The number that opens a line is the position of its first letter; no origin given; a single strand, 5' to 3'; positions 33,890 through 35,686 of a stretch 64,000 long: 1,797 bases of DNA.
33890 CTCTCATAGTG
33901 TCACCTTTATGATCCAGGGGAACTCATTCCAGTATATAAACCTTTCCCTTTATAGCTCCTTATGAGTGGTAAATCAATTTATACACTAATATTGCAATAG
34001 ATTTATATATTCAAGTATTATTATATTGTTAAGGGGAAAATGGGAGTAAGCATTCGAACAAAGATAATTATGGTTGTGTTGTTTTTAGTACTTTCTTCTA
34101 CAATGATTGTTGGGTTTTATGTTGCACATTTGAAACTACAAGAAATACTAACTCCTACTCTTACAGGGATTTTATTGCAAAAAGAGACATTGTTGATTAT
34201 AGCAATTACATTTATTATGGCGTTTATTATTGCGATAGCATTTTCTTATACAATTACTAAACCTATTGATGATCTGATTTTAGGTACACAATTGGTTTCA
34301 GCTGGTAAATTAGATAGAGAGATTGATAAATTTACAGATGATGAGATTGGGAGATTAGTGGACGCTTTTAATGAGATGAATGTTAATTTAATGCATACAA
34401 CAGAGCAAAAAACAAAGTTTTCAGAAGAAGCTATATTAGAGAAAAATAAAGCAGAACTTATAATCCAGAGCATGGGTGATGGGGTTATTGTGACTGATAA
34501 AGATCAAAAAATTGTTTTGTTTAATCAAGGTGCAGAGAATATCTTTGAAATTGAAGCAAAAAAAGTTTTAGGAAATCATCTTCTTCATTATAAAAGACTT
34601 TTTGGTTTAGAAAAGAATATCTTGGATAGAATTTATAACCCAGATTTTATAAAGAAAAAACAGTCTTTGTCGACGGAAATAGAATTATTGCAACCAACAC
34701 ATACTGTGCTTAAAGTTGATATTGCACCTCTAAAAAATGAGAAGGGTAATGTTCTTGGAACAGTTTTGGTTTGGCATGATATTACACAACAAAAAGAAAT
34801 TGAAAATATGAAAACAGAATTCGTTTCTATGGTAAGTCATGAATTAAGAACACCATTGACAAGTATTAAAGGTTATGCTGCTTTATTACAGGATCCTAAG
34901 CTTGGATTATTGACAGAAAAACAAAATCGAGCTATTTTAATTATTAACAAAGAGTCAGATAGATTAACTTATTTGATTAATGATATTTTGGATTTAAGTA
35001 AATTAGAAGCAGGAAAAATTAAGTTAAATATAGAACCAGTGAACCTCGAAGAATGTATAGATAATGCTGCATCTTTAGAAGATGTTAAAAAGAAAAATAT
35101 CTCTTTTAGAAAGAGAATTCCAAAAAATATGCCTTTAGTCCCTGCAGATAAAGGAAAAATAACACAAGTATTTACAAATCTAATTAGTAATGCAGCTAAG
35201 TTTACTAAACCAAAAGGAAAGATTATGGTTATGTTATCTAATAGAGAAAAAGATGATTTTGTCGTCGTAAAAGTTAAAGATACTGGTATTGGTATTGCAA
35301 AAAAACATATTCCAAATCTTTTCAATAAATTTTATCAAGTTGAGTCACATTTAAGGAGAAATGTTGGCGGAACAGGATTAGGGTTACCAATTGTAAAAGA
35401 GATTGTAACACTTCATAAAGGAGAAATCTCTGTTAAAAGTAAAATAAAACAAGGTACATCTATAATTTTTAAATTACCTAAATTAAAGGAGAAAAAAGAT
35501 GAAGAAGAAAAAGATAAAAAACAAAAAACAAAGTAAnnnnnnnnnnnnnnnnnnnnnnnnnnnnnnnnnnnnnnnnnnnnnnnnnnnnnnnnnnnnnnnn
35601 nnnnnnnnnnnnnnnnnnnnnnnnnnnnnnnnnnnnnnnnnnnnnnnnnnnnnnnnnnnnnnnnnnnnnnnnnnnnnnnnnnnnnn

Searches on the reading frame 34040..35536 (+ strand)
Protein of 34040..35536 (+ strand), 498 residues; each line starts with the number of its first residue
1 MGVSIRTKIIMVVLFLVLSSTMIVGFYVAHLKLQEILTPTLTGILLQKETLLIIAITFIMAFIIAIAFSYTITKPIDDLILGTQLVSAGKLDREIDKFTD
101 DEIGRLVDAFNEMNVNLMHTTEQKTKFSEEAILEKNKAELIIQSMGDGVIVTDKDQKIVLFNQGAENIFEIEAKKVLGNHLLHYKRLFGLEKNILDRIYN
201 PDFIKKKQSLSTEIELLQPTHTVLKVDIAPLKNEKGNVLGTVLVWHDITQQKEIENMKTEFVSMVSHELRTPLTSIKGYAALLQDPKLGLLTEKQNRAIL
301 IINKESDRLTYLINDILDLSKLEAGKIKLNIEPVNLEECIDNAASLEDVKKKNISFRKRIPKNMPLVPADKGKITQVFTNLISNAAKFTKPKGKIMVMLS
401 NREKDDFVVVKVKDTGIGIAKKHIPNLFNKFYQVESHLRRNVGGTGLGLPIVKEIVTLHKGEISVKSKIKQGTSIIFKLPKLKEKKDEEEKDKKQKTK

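Call 44: search_protein_families(library=pfam, proteins=[window:34040-35536:+], max_evalue=0.001)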
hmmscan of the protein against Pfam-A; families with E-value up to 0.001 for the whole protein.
window:34040-35536:+ (498 aa): 9 families
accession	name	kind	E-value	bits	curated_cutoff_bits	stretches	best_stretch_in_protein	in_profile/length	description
PF02518.31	HATPase_c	-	7.3e-29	100.9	26.4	1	370-481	2-109/111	Histidine kinase-, DNA gyrase B-, and HSP90-like ATPase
PF00512.31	HisKA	-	3.3e-22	78.7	26.9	1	257-325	1-66/66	His Kinase A (phospho-acceptor) domain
PF00989.32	PAS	-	1.2e-08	35.4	22.6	1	139-248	4-113/113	PAS fold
PF13426.13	PAS_9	-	1.9e-08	35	27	1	147-250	2-103/103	PAS domain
PF00672.30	HAMP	-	9.8e-08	32.6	25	1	68-113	2-47/53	HAMP domain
PF08448.16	PAS_4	-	1.3e-07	32.2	23.1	1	144-252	3-109/110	PAS fold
PF13596.12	PAS_10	-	2.5e-05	25.3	22.1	1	141-249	4-106/106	PAS domain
PF12860.13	PAS_7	-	2.7e-05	24.7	27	1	142-255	1-114/115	PAS fold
PF13188.13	PAS_8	-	0.00089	19.5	21.8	0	140-176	5-38/65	PAS domain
